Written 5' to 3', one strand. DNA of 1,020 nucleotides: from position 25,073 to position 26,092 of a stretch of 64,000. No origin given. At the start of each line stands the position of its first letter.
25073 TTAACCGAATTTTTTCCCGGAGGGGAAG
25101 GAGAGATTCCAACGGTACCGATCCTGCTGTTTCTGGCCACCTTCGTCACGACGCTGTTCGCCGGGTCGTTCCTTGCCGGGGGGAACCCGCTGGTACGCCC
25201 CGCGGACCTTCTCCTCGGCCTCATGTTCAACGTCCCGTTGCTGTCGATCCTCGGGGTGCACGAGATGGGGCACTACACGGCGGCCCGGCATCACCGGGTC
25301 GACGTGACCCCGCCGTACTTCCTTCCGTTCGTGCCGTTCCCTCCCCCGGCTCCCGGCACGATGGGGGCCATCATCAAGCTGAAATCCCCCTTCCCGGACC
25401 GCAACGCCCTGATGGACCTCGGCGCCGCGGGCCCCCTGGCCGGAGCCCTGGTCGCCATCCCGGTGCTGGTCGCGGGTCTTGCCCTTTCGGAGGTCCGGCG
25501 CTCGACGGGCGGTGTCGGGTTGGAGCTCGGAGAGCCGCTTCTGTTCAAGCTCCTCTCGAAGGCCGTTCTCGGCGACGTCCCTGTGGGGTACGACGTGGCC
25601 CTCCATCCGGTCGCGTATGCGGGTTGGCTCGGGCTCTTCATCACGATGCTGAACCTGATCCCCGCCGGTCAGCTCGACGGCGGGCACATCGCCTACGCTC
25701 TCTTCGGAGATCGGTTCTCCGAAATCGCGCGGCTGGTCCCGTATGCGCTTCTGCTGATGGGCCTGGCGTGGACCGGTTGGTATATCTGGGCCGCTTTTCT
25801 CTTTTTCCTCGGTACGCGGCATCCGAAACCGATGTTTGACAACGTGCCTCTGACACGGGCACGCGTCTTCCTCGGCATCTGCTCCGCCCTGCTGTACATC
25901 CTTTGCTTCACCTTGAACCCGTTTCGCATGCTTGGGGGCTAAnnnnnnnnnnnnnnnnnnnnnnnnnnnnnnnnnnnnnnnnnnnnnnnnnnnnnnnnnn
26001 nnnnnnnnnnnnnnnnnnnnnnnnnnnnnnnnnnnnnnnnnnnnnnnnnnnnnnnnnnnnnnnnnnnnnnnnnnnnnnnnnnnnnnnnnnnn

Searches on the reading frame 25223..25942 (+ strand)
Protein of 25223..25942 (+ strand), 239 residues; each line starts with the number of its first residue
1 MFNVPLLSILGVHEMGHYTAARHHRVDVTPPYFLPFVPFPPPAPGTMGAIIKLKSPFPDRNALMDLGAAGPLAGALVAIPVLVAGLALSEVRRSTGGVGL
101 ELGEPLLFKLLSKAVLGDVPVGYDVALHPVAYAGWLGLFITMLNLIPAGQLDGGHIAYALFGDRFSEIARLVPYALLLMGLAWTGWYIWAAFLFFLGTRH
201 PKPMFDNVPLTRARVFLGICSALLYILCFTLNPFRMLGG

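Call 34: search_protein_families(library=pfam, proteins=[window:25223-25942:+], max_evalue=0.0001)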
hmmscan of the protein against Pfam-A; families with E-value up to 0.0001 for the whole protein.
window:25223-25942:+ (239 aa): 1 family
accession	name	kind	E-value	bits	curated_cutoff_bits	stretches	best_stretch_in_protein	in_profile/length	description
PF02163.28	Peptidase_M50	-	2.5e-22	79.7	27.2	1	2-178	2-219/221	Peptidase family M50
